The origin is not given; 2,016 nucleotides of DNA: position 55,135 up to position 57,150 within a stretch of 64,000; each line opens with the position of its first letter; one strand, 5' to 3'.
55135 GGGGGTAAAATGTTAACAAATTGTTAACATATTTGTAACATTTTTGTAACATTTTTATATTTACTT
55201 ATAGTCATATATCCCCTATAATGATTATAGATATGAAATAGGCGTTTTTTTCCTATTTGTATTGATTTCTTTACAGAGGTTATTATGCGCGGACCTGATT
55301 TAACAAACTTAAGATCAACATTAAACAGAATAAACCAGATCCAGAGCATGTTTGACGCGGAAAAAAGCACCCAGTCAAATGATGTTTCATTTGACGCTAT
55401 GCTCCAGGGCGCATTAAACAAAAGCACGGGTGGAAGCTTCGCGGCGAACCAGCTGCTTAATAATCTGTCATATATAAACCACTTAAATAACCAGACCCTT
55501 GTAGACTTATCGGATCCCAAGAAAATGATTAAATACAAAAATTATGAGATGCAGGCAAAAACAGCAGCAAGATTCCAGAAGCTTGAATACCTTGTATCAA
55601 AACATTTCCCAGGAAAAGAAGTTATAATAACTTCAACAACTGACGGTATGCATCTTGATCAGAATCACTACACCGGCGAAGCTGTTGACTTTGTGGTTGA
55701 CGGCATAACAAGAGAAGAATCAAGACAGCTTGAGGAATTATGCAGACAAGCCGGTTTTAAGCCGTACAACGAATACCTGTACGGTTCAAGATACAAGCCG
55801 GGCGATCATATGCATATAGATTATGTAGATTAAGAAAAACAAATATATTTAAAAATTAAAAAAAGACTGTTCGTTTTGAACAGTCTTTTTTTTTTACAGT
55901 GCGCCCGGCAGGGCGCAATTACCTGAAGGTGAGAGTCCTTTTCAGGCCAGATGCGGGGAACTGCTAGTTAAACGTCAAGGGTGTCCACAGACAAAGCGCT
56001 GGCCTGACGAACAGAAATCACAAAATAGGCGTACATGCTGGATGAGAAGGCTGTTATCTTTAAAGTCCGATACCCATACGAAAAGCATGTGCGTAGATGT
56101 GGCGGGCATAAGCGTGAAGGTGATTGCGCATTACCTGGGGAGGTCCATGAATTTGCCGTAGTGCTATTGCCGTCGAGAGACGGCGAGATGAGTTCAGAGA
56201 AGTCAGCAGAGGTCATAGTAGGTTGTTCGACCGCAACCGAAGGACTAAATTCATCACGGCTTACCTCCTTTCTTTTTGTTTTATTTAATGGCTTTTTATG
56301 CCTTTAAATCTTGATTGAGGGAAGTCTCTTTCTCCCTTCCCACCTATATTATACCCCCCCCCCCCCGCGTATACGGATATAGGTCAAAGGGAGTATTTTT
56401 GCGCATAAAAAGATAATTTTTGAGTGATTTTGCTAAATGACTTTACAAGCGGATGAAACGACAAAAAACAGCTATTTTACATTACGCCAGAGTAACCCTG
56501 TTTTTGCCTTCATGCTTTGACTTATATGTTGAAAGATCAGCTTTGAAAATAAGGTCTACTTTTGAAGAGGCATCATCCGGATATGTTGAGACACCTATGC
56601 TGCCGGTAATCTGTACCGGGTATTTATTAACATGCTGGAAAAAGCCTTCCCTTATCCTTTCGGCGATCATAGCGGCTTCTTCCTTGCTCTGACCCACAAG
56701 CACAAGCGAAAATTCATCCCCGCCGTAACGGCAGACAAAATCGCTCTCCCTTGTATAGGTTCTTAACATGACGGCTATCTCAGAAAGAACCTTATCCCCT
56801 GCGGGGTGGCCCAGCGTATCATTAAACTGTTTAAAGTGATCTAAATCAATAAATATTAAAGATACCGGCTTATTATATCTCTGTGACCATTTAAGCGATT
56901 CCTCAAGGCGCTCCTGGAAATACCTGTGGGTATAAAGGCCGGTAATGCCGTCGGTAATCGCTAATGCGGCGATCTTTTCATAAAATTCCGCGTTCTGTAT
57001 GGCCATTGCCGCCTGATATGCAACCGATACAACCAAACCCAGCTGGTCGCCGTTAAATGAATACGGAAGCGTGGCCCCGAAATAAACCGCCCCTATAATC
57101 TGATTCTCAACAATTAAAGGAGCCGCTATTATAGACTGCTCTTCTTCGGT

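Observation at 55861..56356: Group II intron 5' fragment inserted exactly after an intrinsic terminator (class-C behaviour), followed by a C13 homopolymer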

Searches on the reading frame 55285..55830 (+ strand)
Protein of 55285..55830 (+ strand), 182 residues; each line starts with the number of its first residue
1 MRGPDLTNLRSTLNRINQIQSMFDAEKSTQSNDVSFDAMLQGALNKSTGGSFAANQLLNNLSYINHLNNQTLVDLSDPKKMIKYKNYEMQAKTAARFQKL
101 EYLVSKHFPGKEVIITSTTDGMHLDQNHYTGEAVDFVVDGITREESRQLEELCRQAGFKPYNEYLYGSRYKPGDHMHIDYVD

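Call 9: find_encoding_contigs(protein=window:55285-55830:+, flank=10000, max_places=10)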
Protein window:55285-55830:+ (182 aa): no gene with exactly this product is on record in the collection.

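Call 17: find_homologous_proteins(query=window:55285-55830:+, max_evalue=0.00001)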
Query window:55285-55830:+ (182 aa): 12 proteins with E <= 0.00001 among 49 candidates.
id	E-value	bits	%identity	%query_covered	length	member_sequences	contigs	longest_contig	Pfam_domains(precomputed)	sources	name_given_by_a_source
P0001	4.4e-117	406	100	100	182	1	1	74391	-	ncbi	ncbi:MAG: hypothetical protein ABIH00_01735 [Armatimonadota bacterium]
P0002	6.6e-69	250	58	100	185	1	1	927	-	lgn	-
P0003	8.9e-69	249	60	98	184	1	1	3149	PF01085.24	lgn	-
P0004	2.3e-68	248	60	98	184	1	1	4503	-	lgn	-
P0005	2.4e-65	238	58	99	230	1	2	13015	-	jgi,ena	-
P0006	6.9e-65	237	58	99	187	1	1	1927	-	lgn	-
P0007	7.9e-51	191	50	97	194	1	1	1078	-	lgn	-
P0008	1.8e-46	177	46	97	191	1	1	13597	-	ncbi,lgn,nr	ncbi:MAG: hypothetical protein HYU64_18285 [Armatimonadetes bacterium]|nr:hypothetical protein [Arma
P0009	4.0e-37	146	42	95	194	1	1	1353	-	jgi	jgi:hypothetical protein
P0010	1.2e-34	138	38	96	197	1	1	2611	-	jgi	-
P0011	8.0e-32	129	40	95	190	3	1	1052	-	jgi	-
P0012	1.4e-30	125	40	94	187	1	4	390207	-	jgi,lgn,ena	-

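Call 18: find_encoding_contigs(protein=P0005, flank=10000, max_places=4)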
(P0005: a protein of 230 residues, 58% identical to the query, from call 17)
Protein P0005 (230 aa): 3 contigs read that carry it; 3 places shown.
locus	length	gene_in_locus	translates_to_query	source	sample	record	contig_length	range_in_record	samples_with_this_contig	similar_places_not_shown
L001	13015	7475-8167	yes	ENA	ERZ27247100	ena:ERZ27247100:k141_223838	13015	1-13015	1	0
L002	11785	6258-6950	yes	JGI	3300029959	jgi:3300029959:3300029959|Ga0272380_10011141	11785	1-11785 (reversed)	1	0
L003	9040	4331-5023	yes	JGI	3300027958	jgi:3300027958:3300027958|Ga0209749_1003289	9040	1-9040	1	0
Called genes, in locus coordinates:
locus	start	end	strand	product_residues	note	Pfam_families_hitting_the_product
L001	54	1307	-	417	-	PF00483:NTP_transferase, PF07959:Fucose_pyrophosphorylase (faint), PF24894:Hexapep_GlmU, PF25084:LbH_EIF2B, PF25247:LbH_GLGC, PF25087:GMPPB_C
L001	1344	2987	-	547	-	PF01293:PEPCK_ATP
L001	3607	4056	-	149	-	PF11645:PDDEXK_5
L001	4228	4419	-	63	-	-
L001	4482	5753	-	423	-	-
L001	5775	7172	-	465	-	-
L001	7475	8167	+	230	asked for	-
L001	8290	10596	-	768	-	PF01590:GAF, PF13185:GAF_2, PF13492:GAF_3, PF01590:GAF, PF13185:GAF_2, PF13492:GAF_3, PF00990:GGDEF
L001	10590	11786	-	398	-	-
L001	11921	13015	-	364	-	?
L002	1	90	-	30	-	?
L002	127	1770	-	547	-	PF01293:PEPCK_ATP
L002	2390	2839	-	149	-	PF11645:PDDEXK_5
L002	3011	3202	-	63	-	-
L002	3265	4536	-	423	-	-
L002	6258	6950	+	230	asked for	-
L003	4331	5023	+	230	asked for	-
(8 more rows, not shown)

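Call 19: find_encoding_contigs(protein=P0008, flank=10000, max_places=4)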
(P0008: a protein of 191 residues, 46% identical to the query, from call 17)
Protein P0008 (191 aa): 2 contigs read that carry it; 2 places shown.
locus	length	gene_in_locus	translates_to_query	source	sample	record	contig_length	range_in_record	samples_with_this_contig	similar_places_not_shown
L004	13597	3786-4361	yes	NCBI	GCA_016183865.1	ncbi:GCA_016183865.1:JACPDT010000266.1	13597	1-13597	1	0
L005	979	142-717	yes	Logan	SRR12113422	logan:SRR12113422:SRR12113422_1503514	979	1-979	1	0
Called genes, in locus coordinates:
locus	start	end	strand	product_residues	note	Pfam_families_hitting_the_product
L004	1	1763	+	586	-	PF01590:GAF, PF13185:GAF_2, PF13492:GAF_3 (weak), PF00512:HisKA, PF02518:HATPase_c, PF00072:Response_reg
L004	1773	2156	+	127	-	PF00072:Response_reg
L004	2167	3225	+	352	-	PF00072:Response_reg, PF13487:HD_5, PF01966:HD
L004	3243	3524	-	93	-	PF03819:MazG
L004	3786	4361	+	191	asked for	-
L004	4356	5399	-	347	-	PF00850:Hist_deacetyl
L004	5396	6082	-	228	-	PF00834:Ribul_P_3_epim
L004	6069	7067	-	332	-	PF03793:PASTA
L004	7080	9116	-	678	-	PF00069:Pkinase, PF07714:PK_Tyr_Ser-Thr, PF03109:ABC1 (weak), PF03793:PASTA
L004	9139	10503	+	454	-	-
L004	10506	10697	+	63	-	-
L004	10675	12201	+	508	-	PF01564:Spermine_synth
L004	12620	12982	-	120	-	-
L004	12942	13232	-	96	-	PF04365:BrnT_toxin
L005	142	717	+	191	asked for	-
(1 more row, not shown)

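Call 20: find_encoding_contigs(protein=P0004, flank=10000, max_places=4)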
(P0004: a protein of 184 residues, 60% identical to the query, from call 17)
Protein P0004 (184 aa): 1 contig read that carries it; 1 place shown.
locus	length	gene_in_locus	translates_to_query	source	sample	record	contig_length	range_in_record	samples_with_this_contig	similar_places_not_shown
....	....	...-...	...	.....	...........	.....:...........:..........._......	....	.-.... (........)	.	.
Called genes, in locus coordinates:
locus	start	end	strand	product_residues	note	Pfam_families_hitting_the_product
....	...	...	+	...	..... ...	-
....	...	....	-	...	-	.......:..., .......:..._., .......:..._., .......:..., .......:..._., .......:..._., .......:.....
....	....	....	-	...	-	-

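Call 50: search_protein_families(library=pfam, proteins=[window:55285-55830:+], max_evalue=0.01)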
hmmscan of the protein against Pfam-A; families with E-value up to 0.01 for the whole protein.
window:55285-55830:+ (182 aa): 1 family
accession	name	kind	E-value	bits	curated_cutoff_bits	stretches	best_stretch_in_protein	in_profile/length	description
PF01085.23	HH_signal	-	0.0077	16.4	22.1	1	88-159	74-148/161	Hedgehog amino-terminal signalling domain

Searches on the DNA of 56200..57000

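Call 13: search_rna_families(source=window, start=56200, end=57000, threshold=evalue, max_evalue=10, show_alignments=3)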
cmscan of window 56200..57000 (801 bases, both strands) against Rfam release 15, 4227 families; matches with E-value up to 10: 4.
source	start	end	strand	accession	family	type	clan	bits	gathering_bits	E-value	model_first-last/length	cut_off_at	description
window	56200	56245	+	RF01998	group-II-D1D4-1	Intron;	CL00102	43.5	35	1.9e-06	36-84/84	5'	Group II catalytic intron D1-D4-1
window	56501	56576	+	RF00344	snoZ267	Gene; snRNA; snoRNA; CD-box;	-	18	43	1.7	1-73/73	no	Small nucleolar RNA Z267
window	56256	56328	-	RF00865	MIR169_5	Gene; miRNA;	CL00098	16.6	44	2.2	29-101/129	no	MIR169_5 microRNA precursor family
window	56754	56845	+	RF00117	C0719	Gene; sRNA;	-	10.6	50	5.6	1-222/222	no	C0719 RNA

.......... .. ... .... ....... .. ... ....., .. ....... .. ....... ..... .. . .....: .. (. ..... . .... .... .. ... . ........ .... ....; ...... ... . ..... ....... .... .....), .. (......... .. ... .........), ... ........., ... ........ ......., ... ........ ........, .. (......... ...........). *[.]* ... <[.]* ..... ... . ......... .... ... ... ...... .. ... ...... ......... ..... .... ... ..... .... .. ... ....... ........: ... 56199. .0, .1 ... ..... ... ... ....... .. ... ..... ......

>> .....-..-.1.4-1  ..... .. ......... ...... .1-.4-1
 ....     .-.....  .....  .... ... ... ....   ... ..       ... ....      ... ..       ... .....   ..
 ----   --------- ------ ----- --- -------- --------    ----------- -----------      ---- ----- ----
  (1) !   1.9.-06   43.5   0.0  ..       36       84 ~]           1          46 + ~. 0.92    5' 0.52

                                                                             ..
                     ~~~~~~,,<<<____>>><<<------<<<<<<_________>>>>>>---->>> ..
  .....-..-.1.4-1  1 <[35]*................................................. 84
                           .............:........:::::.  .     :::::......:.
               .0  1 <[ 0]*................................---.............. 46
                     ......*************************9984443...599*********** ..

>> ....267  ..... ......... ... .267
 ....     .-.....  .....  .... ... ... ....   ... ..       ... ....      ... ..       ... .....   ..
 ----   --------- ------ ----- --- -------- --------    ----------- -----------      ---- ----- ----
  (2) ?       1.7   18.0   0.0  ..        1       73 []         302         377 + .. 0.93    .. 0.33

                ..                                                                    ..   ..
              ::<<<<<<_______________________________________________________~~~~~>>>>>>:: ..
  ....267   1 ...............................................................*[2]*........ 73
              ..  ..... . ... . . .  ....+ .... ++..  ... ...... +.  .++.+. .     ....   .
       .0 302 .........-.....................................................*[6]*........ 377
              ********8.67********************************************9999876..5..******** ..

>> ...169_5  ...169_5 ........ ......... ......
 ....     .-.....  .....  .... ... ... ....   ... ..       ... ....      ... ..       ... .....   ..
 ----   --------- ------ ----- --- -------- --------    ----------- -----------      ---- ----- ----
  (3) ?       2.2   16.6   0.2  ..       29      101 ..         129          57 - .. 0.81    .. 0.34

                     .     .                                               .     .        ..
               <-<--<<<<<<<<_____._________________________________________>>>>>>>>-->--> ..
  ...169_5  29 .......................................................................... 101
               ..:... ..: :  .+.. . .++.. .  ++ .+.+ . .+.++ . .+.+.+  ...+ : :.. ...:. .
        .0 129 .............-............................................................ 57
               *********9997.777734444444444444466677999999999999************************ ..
